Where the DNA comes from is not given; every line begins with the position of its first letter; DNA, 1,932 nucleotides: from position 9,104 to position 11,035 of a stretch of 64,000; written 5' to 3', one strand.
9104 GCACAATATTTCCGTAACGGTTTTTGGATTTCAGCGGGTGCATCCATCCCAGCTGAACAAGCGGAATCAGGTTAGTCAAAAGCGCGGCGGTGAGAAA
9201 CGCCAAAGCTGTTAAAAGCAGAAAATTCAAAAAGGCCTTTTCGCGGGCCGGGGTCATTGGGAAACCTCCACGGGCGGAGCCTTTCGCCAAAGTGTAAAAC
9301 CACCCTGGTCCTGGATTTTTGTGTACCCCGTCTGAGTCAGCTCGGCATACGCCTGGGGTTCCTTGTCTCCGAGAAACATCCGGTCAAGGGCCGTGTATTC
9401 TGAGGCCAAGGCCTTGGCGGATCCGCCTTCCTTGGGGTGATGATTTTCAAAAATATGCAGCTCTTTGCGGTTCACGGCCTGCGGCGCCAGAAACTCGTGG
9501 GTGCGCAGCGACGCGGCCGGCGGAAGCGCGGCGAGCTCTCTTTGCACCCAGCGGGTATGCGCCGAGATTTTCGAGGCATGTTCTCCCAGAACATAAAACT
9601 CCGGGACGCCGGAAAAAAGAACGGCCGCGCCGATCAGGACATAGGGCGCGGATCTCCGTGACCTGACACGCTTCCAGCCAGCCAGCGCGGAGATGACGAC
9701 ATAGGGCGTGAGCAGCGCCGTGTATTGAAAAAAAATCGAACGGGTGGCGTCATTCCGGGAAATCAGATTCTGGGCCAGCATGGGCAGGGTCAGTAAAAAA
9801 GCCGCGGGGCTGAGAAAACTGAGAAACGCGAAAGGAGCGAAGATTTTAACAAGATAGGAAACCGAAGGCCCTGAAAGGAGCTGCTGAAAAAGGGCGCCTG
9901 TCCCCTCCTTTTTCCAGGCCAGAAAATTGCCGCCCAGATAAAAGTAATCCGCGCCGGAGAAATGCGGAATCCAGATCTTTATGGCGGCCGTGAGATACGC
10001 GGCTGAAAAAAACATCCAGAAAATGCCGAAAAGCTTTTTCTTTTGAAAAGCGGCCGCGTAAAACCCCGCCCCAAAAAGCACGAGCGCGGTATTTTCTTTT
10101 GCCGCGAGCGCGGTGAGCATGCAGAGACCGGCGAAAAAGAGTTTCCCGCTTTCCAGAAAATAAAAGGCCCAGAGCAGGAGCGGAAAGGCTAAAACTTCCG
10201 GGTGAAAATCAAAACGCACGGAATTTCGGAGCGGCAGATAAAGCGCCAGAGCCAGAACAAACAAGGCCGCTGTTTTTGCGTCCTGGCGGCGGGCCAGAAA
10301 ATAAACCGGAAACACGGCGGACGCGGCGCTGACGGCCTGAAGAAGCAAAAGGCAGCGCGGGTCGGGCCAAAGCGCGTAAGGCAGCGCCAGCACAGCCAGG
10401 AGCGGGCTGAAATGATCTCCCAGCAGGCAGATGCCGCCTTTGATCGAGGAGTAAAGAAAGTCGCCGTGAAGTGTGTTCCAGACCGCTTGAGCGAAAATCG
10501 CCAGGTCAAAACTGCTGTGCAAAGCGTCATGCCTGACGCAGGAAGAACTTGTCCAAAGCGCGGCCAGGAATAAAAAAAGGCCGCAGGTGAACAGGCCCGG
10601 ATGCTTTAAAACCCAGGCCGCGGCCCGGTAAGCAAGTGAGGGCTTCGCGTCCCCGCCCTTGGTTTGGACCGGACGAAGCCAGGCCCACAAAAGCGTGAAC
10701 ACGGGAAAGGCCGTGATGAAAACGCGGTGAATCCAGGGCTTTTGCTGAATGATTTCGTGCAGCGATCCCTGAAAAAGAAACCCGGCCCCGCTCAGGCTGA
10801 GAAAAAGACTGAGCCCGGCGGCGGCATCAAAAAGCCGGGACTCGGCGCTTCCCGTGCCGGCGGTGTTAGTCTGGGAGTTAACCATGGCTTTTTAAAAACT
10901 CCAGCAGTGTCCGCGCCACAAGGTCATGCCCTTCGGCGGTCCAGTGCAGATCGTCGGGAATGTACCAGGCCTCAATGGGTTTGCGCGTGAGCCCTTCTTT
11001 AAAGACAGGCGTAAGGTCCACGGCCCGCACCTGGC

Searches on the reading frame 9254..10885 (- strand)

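Call 68: search_protein_families(library=pfam, proteins=[window:9254-10885:-], max_evalue=0.00001)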
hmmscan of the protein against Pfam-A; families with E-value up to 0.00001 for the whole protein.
window:9254-10885:- (543 aa): 1 family
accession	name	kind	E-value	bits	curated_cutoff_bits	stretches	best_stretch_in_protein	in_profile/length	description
PF09852.15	DUF2079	-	2.3e-52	179.1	28.2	1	118-482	1-403/459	Predicted membrane protein (DUF2079)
